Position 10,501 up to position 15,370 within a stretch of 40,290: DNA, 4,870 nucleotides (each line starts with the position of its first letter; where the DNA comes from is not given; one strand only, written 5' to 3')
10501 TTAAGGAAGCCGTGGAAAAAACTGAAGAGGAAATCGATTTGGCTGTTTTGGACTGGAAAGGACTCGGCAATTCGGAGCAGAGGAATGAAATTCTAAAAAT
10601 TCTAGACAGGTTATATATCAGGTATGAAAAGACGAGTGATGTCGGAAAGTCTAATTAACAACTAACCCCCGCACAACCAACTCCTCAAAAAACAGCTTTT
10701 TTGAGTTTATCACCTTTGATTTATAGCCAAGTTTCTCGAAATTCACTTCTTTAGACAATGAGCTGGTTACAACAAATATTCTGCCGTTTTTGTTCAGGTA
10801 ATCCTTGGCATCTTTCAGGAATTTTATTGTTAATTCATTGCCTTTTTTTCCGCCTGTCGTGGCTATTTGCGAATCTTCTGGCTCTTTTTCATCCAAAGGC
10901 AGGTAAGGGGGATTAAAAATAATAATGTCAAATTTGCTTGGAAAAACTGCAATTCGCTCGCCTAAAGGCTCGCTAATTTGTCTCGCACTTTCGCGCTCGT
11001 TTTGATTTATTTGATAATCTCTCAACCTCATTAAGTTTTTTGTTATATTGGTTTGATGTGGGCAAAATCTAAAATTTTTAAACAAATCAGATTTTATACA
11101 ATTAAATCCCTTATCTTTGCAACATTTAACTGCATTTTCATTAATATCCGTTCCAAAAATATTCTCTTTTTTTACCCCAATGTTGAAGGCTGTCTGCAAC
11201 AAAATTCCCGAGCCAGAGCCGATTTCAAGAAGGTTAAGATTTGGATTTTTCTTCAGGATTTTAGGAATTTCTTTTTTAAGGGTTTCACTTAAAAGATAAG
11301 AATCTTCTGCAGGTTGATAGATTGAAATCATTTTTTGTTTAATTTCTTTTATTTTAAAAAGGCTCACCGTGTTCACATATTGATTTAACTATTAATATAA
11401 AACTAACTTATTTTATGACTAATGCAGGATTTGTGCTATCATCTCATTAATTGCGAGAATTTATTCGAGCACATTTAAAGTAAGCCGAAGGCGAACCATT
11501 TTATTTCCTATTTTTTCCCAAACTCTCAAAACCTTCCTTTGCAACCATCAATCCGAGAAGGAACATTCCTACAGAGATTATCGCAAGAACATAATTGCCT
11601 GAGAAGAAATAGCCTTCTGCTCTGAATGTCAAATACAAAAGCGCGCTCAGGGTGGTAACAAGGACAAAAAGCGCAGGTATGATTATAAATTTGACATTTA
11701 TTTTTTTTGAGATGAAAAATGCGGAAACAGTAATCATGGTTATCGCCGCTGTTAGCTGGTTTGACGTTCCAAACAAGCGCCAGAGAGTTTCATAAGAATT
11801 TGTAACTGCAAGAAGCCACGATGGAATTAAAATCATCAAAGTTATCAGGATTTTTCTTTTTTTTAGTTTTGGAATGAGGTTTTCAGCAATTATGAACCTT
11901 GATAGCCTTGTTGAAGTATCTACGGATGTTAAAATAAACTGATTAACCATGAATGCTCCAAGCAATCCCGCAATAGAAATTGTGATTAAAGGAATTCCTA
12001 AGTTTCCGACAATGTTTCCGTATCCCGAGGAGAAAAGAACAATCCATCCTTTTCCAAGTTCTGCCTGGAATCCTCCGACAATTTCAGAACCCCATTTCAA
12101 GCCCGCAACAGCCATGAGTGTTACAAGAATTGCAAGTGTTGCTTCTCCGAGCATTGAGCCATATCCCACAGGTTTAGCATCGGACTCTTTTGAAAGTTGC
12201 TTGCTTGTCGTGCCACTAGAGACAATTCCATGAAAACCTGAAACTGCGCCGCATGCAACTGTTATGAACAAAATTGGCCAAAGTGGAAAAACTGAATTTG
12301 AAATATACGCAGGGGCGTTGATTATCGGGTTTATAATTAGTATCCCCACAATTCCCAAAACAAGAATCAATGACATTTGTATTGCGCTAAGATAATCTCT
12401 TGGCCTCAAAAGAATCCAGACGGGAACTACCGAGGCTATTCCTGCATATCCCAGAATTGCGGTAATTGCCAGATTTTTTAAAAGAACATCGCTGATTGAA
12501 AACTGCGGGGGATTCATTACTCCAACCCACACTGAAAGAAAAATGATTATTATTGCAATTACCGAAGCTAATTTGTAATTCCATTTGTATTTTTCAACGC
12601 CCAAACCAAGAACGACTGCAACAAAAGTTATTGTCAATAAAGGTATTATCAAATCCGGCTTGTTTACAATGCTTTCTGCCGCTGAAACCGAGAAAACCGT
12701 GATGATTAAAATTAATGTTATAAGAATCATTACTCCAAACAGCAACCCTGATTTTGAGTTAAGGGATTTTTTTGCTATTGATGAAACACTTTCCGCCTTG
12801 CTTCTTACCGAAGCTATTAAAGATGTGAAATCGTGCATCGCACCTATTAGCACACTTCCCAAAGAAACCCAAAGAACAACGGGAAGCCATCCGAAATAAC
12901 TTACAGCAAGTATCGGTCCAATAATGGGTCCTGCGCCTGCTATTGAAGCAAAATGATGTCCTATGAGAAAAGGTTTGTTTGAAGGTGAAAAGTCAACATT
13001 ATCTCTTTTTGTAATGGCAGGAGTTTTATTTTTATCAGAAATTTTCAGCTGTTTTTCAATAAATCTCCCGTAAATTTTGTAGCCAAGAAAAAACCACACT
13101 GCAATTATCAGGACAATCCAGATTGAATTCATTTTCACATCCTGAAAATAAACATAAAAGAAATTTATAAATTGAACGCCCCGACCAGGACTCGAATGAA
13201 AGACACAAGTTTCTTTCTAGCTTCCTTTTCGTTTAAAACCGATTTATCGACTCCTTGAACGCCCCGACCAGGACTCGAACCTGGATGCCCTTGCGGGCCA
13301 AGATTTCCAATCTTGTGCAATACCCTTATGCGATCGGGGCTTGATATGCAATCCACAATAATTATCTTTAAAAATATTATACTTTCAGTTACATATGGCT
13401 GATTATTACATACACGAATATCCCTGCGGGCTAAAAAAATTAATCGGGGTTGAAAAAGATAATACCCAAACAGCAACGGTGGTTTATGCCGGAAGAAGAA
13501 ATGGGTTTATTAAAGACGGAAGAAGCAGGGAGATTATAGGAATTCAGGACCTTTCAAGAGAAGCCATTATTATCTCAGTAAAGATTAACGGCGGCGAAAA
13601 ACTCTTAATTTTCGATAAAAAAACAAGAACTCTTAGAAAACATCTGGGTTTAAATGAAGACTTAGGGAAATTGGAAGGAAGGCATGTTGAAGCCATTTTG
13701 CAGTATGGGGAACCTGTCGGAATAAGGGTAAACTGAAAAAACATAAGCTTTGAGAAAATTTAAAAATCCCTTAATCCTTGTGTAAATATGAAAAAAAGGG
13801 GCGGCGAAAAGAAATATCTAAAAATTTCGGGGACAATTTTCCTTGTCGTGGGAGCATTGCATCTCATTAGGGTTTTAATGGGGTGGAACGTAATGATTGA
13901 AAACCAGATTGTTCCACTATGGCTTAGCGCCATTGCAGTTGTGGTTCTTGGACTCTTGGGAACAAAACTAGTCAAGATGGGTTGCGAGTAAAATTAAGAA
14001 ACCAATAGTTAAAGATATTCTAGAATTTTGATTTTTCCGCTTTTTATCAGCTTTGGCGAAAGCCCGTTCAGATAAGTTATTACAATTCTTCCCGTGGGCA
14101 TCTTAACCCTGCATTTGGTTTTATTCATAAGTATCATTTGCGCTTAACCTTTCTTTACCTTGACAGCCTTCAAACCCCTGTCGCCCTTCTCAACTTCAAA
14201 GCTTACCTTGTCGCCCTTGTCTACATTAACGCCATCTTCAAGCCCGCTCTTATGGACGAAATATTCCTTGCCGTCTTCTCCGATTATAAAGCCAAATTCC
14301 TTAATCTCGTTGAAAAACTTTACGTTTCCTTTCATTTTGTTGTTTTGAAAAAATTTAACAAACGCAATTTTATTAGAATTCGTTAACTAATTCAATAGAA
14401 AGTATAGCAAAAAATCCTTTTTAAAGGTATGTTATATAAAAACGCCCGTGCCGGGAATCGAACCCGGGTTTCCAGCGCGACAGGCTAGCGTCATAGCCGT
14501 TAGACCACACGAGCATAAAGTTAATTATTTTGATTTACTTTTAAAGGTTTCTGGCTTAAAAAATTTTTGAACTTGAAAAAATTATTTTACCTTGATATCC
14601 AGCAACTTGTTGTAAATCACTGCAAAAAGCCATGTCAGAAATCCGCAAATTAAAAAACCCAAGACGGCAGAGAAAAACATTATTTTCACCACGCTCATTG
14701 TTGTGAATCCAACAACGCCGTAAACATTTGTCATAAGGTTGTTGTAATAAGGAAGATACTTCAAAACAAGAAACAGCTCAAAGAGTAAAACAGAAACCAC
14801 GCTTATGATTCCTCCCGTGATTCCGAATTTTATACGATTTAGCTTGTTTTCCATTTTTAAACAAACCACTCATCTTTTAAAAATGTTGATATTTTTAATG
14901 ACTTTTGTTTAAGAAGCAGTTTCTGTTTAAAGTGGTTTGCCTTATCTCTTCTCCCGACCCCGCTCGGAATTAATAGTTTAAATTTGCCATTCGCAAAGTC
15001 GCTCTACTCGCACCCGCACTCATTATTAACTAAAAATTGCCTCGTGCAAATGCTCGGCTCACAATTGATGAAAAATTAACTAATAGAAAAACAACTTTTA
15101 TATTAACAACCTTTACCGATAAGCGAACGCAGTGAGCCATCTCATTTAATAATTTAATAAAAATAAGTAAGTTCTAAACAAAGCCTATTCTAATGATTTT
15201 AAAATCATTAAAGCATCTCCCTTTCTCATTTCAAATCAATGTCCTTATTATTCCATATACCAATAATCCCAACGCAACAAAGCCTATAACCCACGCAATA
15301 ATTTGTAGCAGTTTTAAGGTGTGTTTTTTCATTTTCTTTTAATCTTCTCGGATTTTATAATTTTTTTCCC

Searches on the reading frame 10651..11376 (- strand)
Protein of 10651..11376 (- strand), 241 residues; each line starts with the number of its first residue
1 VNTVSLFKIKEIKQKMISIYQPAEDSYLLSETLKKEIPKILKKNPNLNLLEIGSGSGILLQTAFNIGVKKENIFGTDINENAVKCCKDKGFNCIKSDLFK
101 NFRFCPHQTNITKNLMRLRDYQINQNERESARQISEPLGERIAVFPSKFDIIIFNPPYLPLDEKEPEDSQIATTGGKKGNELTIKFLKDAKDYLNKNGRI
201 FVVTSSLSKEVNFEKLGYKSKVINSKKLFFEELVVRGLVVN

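Call 19: search_protein_families(library=pfam, proteins=[window:10651-11376:-])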
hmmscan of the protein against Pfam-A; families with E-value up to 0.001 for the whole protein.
window:10651-11376:- (241 aa): 8 families
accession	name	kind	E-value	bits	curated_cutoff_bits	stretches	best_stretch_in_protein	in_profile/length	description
PF07669.17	Eco57I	-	6.5e-11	43.1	25.3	1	71-207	1-137/171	Eco57I restriction-modification methylase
PF05175.20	MTS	-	1.8e-07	31.4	23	0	144-207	94-143/170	Methyltransferase small domain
PF13847.12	Methyltransf_31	-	1.1e-06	28.8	27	1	44-211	2-118/145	Methyltransferase domain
PF13489.12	Methyltransf_23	-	2.9e-05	24.3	27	1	31-205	7-119/164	Methyltransferase domain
PF10354.15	BMT5-like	-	8.6e-05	23.3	24.7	1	144-230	73-156/168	rRNA (uridine-N3-)-methyltransferase BTM5-like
PF01170.24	UPF0020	-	0.00065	19.9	22.3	0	148-209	121-171/197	RMKL-like, methyltransferase domain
PF06325.19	PrmA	-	0.00077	19.5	22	0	46-88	162-202/296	Ribosomal protein L11 methyltransferase (PrmA)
PF02384.22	N6_Mtase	-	0.00099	19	20.4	0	112-205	93-184/311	N-6 DNA Methylase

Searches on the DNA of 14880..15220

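Call 67: search_rna_families(source=window, start=14880, end=15220, threshold=evalue, max_evalue=10)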
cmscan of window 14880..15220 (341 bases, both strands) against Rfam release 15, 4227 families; matches with E-value up to 10: 9.
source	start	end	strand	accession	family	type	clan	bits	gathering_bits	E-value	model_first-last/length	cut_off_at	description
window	15063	15121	+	RF02303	TtnuCD28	Gene; snRNA; snoRNA; CD-box;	-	16.6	70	7.4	1-64/64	no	Tetrahymena snoRNA TtnuCD28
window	14893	14975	+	RF00361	snoZ119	Gene; snRNA; snoRNA; CD-box;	-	16.2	70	3.7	1-98/98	no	Small nucleolar RNA Z119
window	14889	14985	+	RF00570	SNORD64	Gene; snRNA; snoRNA; CD-box;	CL00069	15.4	40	4.3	1-67/67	no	Small Nucleolar RNA SNORD64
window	15192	15216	-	RF01615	ceN111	Gene; snRNA; snoRNA; CD-box;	-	14.7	43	8.9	1-70/70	no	Nematode snoRNA ceN111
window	14974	15032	-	RF00811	mir-84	Gene; miRNA;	-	14.5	60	1.4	14-62/75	no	mir-84 microRNA precursor family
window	15153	15220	+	RF02390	sau-41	Gene; sRNA;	-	14.5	80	9.2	1-72/156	3'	Staphylococcus sRNA sau-41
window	15034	15078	+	RF01929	bxd_1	Gene; lncRNA;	-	13.3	75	1.3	1-86/86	no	Bithoraxoid conserved region 1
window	15131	15199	-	RF00459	MPMV_package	Cis-reg;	-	11.7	54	2.7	210-279/279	no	Mason-Pfizer monkey virus packaging signal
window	14899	14936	+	RF02171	RFPL3-AS1_1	Gene; lncRNA;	-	10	70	5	51-88/88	no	RFPL3 antisense RNA 1 conserved region 1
